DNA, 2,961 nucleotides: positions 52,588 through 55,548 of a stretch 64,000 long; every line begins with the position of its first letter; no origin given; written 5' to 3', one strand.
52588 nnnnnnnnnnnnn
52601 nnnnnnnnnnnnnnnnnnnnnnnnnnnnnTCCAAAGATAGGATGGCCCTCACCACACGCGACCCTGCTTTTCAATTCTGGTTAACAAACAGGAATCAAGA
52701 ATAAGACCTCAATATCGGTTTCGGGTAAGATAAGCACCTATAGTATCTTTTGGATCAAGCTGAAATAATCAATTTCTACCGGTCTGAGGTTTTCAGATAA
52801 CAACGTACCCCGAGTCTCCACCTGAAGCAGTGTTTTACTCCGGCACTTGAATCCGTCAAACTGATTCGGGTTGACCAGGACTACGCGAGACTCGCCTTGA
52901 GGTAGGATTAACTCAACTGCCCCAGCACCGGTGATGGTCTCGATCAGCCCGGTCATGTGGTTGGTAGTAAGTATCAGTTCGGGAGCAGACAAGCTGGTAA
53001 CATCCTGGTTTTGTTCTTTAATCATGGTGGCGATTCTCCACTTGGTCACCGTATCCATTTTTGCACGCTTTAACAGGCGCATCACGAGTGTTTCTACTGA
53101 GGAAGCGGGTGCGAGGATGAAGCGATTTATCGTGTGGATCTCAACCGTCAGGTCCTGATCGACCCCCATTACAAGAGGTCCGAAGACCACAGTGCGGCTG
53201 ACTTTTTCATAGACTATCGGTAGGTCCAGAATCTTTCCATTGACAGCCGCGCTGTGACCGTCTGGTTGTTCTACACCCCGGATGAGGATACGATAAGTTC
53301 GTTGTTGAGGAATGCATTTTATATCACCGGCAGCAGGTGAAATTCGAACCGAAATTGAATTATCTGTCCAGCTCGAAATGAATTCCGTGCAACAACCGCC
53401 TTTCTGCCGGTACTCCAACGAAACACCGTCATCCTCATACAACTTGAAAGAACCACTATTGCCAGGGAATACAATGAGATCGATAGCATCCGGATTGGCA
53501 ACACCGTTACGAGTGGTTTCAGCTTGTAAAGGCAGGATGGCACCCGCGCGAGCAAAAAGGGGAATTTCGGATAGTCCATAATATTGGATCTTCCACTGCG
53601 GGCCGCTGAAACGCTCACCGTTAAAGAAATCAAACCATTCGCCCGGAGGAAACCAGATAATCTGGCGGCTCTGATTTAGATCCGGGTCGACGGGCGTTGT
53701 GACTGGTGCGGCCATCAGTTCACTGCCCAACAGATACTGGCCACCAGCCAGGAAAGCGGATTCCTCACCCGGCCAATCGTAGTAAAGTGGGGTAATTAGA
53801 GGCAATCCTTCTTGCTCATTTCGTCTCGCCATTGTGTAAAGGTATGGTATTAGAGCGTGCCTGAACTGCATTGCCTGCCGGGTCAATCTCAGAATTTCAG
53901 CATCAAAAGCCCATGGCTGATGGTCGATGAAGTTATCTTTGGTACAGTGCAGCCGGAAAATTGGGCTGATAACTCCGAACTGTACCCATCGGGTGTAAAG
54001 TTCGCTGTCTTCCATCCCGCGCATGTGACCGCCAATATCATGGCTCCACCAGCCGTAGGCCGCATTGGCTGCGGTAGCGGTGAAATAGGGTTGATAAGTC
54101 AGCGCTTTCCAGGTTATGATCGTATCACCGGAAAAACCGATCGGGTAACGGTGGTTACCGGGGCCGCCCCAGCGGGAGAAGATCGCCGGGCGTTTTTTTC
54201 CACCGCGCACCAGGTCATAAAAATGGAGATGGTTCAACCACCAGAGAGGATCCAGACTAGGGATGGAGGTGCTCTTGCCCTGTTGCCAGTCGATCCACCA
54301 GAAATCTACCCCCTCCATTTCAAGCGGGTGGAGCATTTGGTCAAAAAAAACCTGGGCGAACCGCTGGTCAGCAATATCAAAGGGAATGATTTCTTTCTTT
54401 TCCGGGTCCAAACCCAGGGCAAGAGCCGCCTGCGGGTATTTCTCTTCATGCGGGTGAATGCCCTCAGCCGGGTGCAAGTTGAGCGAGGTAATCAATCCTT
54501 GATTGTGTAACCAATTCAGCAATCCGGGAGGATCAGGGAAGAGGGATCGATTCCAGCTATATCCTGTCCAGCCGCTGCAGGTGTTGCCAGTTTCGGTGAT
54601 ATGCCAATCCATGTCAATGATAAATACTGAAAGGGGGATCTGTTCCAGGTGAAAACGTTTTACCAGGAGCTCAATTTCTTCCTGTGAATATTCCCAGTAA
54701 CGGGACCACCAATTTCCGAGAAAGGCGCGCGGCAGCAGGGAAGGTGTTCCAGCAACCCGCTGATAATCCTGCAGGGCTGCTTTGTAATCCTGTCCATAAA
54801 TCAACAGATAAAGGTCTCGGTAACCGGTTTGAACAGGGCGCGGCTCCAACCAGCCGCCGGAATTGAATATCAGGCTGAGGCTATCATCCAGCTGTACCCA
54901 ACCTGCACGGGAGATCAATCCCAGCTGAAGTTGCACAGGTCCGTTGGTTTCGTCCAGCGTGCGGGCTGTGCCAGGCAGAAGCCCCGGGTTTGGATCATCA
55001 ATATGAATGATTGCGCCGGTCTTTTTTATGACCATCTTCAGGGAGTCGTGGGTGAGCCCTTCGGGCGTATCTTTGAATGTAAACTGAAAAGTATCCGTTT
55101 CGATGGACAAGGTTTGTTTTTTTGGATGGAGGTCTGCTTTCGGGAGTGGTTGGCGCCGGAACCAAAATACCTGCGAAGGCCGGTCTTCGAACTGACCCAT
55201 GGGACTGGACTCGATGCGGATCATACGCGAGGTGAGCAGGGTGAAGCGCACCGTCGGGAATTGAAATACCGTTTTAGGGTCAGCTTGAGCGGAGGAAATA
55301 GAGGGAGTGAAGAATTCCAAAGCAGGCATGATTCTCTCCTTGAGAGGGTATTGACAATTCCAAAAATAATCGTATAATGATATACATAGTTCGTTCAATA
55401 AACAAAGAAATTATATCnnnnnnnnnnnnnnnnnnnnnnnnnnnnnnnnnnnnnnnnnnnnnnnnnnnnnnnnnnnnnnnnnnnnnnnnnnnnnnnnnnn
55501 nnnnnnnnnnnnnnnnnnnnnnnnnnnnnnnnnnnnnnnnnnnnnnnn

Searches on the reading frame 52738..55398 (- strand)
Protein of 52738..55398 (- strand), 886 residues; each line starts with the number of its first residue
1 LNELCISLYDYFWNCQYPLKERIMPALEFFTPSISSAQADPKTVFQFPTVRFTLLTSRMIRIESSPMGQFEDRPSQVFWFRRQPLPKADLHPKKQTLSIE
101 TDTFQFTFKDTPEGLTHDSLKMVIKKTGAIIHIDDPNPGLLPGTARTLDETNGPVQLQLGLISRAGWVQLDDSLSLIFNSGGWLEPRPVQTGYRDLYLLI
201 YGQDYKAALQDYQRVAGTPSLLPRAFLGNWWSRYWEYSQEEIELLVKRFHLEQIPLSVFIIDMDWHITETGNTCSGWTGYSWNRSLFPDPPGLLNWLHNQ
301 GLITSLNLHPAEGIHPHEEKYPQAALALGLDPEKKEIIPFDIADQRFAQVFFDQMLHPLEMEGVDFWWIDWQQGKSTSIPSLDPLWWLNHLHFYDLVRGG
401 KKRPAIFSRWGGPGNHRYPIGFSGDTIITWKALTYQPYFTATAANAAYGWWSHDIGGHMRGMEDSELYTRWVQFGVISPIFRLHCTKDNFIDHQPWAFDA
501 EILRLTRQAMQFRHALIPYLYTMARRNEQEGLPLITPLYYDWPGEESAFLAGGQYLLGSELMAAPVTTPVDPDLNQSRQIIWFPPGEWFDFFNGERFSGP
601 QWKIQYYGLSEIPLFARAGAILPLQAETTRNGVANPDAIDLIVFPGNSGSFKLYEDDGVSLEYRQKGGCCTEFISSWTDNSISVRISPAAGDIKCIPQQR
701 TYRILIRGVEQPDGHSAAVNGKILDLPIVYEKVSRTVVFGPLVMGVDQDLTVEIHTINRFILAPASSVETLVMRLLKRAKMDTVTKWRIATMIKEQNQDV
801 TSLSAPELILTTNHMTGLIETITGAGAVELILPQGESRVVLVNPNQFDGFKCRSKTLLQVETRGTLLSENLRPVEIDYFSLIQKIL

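Call 12: search_protein_families(library=pfam, proteins=[window:52738-55398:-], max_evalue=0.01)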
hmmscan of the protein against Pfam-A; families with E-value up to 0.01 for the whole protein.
window:52738-55398:- (886 aa): 3 families
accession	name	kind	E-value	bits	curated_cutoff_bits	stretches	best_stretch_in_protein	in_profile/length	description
PF01055.32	Glyco_hydro_31_2nd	-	1.3e-55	189.5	23.5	1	219-523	1-328/328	Glycosyl hydrolases family 31 TIM-barrel domain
PF21365.3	Glyco_hydro_31_3rd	-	1.8e-18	67.2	24.4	1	531-622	1-87/87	Glycosyl hydrolase family 31 C-terminal domain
PF17137.9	DUF5110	-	6.9e-14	52.1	27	1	639-708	2-70/71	Domain of unknown function (DUF5110)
